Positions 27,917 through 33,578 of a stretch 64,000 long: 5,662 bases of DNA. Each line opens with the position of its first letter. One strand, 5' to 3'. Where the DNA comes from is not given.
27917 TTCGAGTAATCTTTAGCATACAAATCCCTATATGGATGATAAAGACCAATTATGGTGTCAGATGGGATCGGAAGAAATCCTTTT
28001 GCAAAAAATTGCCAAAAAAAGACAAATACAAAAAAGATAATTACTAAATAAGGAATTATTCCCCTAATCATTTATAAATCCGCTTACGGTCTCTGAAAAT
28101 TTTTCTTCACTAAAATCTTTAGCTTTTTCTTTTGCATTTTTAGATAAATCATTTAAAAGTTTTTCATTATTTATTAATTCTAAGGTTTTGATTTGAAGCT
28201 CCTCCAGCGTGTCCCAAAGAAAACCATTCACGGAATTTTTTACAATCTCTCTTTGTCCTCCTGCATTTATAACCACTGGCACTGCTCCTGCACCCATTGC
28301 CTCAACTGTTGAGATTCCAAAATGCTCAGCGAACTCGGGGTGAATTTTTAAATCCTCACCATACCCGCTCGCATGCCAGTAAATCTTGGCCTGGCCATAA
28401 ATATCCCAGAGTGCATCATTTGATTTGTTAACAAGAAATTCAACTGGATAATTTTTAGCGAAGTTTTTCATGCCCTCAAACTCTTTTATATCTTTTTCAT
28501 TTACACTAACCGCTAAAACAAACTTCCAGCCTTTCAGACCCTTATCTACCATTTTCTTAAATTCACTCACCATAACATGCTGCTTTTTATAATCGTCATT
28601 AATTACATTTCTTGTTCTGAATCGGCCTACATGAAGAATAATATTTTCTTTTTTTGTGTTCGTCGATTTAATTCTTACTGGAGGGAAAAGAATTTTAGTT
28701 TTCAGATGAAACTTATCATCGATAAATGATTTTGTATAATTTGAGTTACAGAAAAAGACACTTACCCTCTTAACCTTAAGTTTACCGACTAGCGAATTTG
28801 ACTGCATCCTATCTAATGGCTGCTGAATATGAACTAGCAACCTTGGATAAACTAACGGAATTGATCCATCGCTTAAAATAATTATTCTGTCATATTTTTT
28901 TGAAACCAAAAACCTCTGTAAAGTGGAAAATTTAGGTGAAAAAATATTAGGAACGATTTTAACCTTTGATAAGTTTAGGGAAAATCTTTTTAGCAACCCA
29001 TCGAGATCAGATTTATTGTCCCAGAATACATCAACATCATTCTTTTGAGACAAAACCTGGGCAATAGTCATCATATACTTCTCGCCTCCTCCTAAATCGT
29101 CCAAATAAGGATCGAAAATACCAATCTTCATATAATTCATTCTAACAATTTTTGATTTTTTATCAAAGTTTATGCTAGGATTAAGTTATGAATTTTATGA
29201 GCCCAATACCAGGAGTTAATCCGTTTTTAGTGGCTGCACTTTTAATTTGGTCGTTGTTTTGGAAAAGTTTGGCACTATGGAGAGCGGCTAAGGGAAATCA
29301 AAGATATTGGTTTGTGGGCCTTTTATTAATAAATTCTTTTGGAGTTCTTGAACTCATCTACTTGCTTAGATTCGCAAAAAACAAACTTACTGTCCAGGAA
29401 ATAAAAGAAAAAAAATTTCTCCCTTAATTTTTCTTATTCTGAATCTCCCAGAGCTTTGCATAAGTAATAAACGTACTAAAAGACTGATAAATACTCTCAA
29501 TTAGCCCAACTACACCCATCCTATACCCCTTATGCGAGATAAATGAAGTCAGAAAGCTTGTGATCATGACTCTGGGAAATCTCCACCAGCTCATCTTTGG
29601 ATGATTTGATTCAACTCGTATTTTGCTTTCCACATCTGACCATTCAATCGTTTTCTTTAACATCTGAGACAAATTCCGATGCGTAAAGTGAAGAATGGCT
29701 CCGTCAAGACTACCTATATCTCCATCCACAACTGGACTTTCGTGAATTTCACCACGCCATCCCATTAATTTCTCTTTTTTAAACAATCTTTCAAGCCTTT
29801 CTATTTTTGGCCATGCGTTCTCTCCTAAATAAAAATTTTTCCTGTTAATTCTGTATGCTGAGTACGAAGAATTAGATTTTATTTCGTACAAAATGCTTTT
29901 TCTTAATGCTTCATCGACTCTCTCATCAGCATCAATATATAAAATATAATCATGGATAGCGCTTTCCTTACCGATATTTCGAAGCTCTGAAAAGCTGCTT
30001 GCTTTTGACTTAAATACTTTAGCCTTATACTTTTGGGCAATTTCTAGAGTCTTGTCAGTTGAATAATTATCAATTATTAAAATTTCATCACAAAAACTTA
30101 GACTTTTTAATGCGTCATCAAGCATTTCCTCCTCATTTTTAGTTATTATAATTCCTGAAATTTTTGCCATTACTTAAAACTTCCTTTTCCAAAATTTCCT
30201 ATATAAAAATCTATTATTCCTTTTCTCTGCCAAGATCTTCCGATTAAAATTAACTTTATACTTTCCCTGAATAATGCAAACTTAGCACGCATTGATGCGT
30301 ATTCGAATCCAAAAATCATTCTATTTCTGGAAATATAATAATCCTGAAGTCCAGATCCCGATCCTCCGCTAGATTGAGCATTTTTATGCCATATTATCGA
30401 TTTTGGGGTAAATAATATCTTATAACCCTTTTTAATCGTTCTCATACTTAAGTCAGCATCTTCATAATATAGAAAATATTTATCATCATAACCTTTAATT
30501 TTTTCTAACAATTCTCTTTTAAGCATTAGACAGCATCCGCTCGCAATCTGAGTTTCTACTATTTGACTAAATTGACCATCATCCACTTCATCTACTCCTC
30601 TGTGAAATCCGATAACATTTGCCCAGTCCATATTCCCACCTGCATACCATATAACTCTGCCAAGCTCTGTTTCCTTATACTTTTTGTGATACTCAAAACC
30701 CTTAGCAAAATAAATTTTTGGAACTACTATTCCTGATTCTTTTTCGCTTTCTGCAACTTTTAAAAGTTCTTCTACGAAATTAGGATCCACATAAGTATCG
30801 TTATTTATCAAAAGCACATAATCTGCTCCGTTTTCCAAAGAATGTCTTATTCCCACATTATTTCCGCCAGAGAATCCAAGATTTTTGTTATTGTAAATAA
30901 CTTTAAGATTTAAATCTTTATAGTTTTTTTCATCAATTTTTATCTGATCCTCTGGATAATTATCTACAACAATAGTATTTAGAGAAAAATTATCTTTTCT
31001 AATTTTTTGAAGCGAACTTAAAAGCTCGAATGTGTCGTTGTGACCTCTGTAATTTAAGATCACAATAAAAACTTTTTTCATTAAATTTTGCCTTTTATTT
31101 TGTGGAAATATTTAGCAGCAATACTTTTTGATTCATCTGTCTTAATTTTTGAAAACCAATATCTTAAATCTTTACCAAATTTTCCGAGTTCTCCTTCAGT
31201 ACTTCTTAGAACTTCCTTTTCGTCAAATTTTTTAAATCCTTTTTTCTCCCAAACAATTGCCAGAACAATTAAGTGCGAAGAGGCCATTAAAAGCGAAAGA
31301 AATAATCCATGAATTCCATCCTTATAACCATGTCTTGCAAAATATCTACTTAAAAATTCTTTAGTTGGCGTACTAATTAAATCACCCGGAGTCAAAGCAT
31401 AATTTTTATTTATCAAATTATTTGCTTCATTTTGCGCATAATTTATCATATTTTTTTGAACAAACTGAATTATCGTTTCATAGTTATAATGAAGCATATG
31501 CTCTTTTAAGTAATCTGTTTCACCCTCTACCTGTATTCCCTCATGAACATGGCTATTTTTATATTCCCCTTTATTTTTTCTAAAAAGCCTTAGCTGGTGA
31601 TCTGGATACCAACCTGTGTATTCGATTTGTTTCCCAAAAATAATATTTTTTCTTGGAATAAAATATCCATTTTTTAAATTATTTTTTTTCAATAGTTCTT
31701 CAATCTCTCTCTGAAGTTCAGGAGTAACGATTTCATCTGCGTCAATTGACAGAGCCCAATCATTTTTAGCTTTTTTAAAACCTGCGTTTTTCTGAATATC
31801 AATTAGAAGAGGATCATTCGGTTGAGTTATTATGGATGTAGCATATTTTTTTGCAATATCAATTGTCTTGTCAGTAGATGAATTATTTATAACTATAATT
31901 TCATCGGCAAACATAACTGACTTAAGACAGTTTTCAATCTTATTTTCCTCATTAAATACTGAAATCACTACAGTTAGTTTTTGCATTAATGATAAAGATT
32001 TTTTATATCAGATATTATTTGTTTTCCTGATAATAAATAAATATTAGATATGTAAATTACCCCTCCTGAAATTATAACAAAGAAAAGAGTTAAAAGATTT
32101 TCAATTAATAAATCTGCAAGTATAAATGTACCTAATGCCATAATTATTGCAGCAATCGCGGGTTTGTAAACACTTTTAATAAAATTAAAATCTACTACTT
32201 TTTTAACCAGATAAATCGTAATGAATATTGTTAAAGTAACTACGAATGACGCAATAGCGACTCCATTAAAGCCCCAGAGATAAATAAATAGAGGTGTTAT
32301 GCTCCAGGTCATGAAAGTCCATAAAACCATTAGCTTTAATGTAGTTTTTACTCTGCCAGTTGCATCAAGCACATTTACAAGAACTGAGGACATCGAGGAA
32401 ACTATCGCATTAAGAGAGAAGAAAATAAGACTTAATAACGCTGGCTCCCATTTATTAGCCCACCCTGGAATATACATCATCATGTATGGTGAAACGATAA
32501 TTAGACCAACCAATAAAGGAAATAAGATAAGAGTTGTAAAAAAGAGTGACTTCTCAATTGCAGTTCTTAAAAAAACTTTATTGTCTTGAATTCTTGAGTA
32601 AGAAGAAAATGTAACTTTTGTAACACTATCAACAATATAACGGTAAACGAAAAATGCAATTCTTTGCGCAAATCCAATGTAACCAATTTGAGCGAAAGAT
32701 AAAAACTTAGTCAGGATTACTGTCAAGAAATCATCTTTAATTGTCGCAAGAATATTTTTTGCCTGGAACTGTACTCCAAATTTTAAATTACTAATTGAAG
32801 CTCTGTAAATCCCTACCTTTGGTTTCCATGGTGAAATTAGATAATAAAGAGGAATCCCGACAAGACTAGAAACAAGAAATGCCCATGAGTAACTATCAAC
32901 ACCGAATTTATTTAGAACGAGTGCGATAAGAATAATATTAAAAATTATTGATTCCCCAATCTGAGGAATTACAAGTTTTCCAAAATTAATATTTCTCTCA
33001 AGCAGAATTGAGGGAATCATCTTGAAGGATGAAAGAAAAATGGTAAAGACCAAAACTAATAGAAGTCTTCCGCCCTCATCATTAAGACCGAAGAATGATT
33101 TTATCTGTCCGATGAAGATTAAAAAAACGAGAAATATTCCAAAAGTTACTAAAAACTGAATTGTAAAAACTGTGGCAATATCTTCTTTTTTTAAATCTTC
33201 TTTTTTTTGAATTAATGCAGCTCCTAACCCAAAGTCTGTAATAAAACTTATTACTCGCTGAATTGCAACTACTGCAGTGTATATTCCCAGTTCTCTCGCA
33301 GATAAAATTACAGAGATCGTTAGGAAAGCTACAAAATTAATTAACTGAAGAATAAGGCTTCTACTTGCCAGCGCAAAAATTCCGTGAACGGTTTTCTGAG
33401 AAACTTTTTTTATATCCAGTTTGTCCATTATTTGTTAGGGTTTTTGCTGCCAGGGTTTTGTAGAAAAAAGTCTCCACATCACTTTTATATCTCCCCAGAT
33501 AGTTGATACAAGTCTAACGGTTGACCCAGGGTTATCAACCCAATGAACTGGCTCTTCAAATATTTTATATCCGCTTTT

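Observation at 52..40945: A 40-kb, roughly 35-gene surface-glycosylation island with about 20 GT-C-like membrane proteins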

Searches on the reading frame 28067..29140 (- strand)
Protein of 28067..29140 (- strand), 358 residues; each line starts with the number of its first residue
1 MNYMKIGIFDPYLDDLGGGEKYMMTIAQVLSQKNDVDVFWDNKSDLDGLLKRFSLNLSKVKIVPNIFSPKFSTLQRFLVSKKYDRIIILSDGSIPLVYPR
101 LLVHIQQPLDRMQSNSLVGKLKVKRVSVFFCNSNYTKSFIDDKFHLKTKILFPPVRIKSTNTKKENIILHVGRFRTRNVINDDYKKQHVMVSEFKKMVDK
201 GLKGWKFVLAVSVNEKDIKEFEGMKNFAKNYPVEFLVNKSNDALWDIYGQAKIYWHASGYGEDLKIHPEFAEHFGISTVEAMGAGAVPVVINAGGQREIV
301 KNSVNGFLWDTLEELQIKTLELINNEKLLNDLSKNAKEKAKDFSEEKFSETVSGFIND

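Call 5: search_protein_families(library=pfam, proteins=[window:28067-29140:-], max_evalue=0.01)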
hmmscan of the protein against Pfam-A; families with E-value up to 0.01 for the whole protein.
window:28067-29140:- (358 aa): 2 families
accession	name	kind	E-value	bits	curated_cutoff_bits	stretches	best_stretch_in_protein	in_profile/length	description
PF00534.26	Glycos_transf_1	-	6.8e-21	75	26.4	1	158-338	8-171/172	Glycosyl transferases group 1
PF13692.12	Glyco_trans_1_4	-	9.1e-11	42.6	27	1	166-325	2-142/142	Glycosyl transferases group 1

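Call 32: search_protein_families(library=ncbifam, proteins=[window:28067-29140:-], max_evalue=0.001)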
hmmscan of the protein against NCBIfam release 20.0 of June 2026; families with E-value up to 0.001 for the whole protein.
window:28067-29140:- (358 aa): 11 families
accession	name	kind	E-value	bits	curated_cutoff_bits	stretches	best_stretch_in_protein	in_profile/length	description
TIGR03999.1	thiol_BshA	equivalog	1e-11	44.4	273.7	1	263-348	274-362/375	N-acetyl-alpha-D-glucosaminyl L-malate synthase BshA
NF049988.1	MGlcDAGSynMgs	equivalog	1.1e-06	28.3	400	1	271-353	299-381/398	alpha-monoglucosyldiacylglycerol synthase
NF038229.1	Glyco4_Geo_Pelo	equivalog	1.7e-06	27.3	400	1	277-346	253-323/338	GPMC system family 4 glycosyltransferase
NF041876.1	EPS_EpsE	equivalog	2.1e-06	27.2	400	1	268-346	302-383/389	exopolysaccharide biosynthesis GT4 family glycosyltransferase EpsE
TIGR02472.1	sucr_P_syn_N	equivalog_domain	3.2e-06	26.2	576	1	264-336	343-417/439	sucrose-phosphate synthase, putative, glycosyltransferase domain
TIGR03449.1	mycothiol_MshA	equivalog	4.2e-06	25.9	462.5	1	263-352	305-396/406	D-inositol-3-phosphate glycosyltransferase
NF050056.1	ProtGlycPglH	equivalog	7.1e-06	25.3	600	1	124-356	131-350/354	GalNAc-alpha-(1->4)-GalNAc-alpha-(1->3)-diNAcBac-PP-undecaprenol alpha-1,4-N-acetyl-D-galactosaminyltransferase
TIGR02470.1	sucr_synth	equivalog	4.9e-05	21.7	810.4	1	265-314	647-696/784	sucrose synthase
NF012028.0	PRK15484.1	subfamily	0.00016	20.9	618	1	264-349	279-363/380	lipopolysaccharide N-acetylglucosaminyltransferase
NF038295.1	EPS_HpsP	equivalog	0.00033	19.8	550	1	182-341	217-368/388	hormogonium polysaccharide biosynthesis glycosyltransferase HpsP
TIGR02095.1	glgA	subfamily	0.00068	18.4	328.45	1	261-318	368-432/477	glycogen/starch synthase, ADP-glucose type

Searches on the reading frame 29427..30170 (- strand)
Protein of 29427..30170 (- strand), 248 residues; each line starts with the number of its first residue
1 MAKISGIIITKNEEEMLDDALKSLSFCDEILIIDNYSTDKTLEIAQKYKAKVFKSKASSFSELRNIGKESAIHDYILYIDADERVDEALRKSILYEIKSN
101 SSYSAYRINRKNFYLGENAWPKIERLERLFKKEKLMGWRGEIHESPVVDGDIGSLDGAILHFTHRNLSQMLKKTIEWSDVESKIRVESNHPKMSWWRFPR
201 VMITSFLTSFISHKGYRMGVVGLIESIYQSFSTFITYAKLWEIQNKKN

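Call 5: search_protein_families(library=pfam, proteins=[window:29427-30170:-], max_evalue=0.01)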
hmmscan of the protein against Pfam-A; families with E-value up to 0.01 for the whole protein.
window:29427-30170:- (248 aa): 3 families
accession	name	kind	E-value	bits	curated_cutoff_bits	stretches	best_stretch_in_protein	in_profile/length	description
PF00535.33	Glycos_transf_2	-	3.1e-15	56.9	23.3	1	7-136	3-143/168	Glycosyl transferase family 2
PF10111.15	Glyco_tranf_2_2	-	1.1e-05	25.6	27.3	1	17-83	15-92/276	Glycosyltransferase like family 2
PF13704.12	Glyco_tranf_2_4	-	0.00023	22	27.5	1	26-83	17-82/98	Glycosyl transferase family 2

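Call 32: search_protein_families(library=ncbifam, proteins=[window:29427-30170:-], max_evalue=0.001)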
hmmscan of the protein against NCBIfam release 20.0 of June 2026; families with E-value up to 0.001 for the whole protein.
window:29427-30170:- (248 aa): 9 families
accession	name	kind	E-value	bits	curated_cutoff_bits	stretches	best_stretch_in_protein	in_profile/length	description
TIGR04283.1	glyco_like_mftF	equivalog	1.6e-11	44.2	182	1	5-109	2-112/221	TIGR04283 family arsenosugar biosynthesis glycosyltransferase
NF007482.0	PRK10073.1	equivalog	3.2e-08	32.9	423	1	3-115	7-127/334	glycosyltransferase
TIGR04195.1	S_glycosyl_SunS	equivalog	2.5e-07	29.9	350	1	4-91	59-150/421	SunS family peptide S-glycosyltransferase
TIGR04182.1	glyco_TIGR04182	equivalog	5.4e-05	22.7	325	1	7-88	5-88/293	S-layer glycoprotein N-glycosyltransferase AglJ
NF010496.0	PRK13915.1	equivalog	6.3e-05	22.2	262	1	4-70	33-106/307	glucosyl-3-phosphoglycerate synthase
TIGR03937.1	PgaC_IcaA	equivalog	0.00034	19.7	422.3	1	3-106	46-159/407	poly-beta-1,6-N-acetyl-D-glucosamine synthase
NF047588.1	GlcsyltransPgfSStrep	equivalog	0.0008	18.7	500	0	9-77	16-82/308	glycosyltransferase PgfS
NF038302.1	EPS_HpsE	equivalog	0.00091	18.3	300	0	18-53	24-59/307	hormogonium polysaccharide biosynthesis glycosyltransferase HpsE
NF047683.1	TeichurnBiosyTuaG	equivalog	0.00094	18.9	400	0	4-103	8-118/252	teichuronic acid biosynthesis protein TuaG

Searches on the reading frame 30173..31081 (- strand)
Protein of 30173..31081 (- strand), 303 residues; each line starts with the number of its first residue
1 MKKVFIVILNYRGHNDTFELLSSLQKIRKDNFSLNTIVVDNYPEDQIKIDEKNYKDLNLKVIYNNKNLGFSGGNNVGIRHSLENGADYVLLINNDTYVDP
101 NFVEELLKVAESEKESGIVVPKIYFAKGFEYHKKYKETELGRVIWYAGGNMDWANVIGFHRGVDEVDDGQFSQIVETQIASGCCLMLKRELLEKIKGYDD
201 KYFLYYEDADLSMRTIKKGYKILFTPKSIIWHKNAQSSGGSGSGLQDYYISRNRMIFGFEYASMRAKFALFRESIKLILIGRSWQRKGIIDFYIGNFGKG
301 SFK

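Call 5: search_protein_families(library=pfam, proteins=[window:30173-31081:-], max_evalue=0.01)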
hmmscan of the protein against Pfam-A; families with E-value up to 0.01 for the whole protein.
window:30173-31081:- (303 aa): 6 families
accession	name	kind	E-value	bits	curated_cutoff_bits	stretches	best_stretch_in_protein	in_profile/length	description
PF00535.33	Glycos_transf_2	-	1.2e-13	51.7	23.3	1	20-195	16-167/168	Glycosyl transferase family 2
PF13632.12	Glyco_trans_2_3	-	1.2e-09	38.7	27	1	88-269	1-152/198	Glycosyl transferase family group 2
PF13641.12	Glyco_tranf_2_3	-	1.6e-07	32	27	1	51-238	52-217/230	Glycosyltransferase like family 2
PF10111.15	Glyco_tranf_2_2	-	1.1e-06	28.8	27.3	1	29-116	24-112/276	Glycosyltransferase like family 2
PF02709.20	Glyco_transf_7C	-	1.2e-05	25.3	23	1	181-227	20-67/78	N-terminal domain of galactosyltransferase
PF12804.13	NTP_transf_3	-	0.0041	17.7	27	1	51-121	52-121/160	MobA-like NTP transferase domain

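Call 32: search_protein_families(library=ncbifam, proteins=[window:30173-31081:-], max_evalue=0.001)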
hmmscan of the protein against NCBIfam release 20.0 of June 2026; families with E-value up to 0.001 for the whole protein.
window:30173-31081:- (303 aa): 11 families
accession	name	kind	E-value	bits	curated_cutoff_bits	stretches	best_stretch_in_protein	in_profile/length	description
TIGR01556.1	rhamnosyltran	subfamily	1.1e-18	67.4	200.55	2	33-124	21-113/281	rhamnosyltransferase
NF041875.1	EPS_EpsD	equivalog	6.7e-10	38.9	370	1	185-237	160-211/325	exopolysaccharide biosynthesis glycosyltransferase EpsD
TIGR03965.1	mycofact_glyco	equivalog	1.1e-09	37.7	280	1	182-233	231-281/467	mycofactocin biosynthesis glycosyltransferase MftF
NF050113.1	gal_furan_GlfT1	equivalog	2e-08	33.9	330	1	16-114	10-109/290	galactofuranosyltransferase GlfT1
NF038299.1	EPS_HpsN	equivalog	6.9e-08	31.8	425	1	5-239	4-227/317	hormogonium polysaccharide biosynthesis glycosyltransferase HpsN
TIGR03937.1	PgaC_IcaA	equivalog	3.4e-07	29.5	422.3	1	3-231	46-249/407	poly-beta-1,6-N-acetyl-D-glucosamine synthase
NF045692.1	OglycostaseCruG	equivalog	1.4e-06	27.5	600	1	174-225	197-248/386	2'-O-glycosyltransferase CruG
NF038302.1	EPS_HpsE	equivalog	3e-05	23.1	300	0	6-123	5-124/307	hormogonium polysaccharide biosynthesis glycosyltransferase HpsE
TIGR04283.1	glyco_like_mftF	equivalog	0.00013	21.6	182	0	184-230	140-183/221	TIGR04283 family arsenosugar biosynthesis glycosyltransferase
NF041394.1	GtaseAglG_Halo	equivalog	0.00019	20.8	440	1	18-114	19-111/304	glucosyl-dolichyl phosphate glucuronosyltransferase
NF007482.0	PRK10073.1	equivalog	0.00028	20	423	1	3-113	7-113/334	glycosyltransferase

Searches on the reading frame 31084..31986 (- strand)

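Call 5: search_protein_families(library=pfam, proteins=[window:31084-31986:-], max_evalue=0.01)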
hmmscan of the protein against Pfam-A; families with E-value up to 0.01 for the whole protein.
window:31084-31986:- (301 aa): 4 families
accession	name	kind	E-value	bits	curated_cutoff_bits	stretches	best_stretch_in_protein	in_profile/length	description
PF00535.33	Glycos_transf_2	-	3.9e-18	66.4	23.3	1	5-104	1-108/168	Glycosyl transferase family 2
PF13704.12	Glyco_tranf_2_4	-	1e-05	26.4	27.5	1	13-99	3-98/98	Glycosyl transferase family 2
PF13641.12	Glyco_tranf_2_3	-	0.00037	21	27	1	4-95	3-107/230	Glycosyltransferase like family 2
PF10111.15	Glyco_tranf_2_2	-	0.00054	20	27.3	1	5-105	1-112/276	Glycosyltransferase like family 2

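Call 32: search_protein_families(library=ncbifam, proteins=[window:31084-31986:-], max_evalue=0.001)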
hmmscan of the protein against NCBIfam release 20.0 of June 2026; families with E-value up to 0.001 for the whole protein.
window:31084-31986:- (301 aa): 7 families
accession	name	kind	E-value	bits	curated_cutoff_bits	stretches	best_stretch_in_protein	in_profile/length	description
NF007482.0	PRK10073.1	equivalog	3e-12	46.2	423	1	2-104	6-115/334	glycosyltransferase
TIGR04283.1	glyco_like_mftF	equivalog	8e-12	45.2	182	1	4-109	1-107/221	TIGR04283 family arsenosugar biosynthesis glycosyltransferase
TIGR04195.1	S_glycosyl_SunS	equivalog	7.7e-07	28.3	350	1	4-150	59-201/421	SunS family peptide S-glycosyltransferase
TIGR03937.1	PgaC_IcaA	equivalog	2.1e-05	23.7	422.3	1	2-91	45-142/407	poly-beta-1,6-N-acetyl-D-glucosamine synthase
NF038302.1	EPS_HpsE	equivalog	5.6e-05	22.3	300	1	3-55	2-61/307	hormogonium polysaccharide biosynthesis glycosyltransferase HpsE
TIGR04182.1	glyco_TIGR04182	equivalog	0.00034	20.1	325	1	4-90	2-88/293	S-layer glycoprotein N-glycosyltransferase AglJ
NF045692.1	OglycostaseCruG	equivalog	0.00092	18.2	600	0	2-91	41-144/386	2'-O-glycosyltransferase CruG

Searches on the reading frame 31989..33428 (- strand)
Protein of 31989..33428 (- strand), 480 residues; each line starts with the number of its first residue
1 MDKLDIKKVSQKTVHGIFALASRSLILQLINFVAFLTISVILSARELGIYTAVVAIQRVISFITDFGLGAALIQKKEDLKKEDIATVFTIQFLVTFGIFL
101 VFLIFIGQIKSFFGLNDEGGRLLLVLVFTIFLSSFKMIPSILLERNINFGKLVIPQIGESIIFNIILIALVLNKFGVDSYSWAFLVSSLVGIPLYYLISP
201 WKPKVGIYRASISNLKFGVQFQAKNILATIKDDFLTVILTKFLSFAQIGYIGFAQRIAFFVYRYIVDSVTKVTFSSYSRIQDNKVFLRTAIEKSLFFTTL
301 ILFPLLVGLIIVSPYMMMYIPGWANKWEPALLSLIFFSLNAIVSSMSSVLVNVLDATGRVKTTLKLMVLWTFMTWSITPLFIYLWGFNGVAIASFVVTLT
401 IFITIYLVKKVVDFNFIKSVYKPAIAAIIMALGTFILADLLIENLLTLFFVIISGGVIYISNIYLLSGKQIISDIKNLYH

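Call 5: search_protein_families(library=pfam, proteins=[window:31989-33428:-], max_evalue=0.01)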
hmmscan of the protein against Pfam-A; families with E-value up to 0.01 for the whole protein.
window:31989-33428:- (480 aa): 2 families
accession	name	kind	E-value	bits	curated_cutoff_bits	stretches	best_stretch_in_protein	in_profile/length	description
PF13440.11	Polysacc_synt_3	-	7.1e-47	160.5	23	1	41-329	5-290/293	Polysaccharide biosynthesis protein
PF01943.22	Polysacc_synt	-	1.3e-11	44.9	28.2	1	15-274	3-267/274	Polysaccharide biosynthesis protein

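Call 66: search_protein_families(library=ncbifam, proteins=[window:31989-33428:-], max_evalue=0.001)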
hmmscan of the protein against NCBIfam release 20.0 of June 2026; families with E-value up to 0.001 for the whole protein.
window:31989-33428:- (480 aa): 4 families
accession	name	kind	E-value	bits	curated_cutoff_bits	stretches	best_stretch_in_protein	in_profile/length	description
NF007773.0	PRK10459.1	equivalog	7e-33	114.3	273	1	11-477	5-477/492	MOP flippase family protein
NF058658.1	Oglyco_Wzx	exception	2.6e-26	92.7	720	1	9-467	6-464/478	O-glycosylation flippase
NF047674.1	TeichurnBiosyTuaB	equivalog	8.7e-19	67.9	580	1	8-462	3-465/469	teichuronic acid biosynthesis protein TuaB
TIGR01695.1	murJ_mviN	equivalog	0.00015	20.6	235.55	1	75-469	73-499/506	murein biosynthesis integral membrane protein MurJ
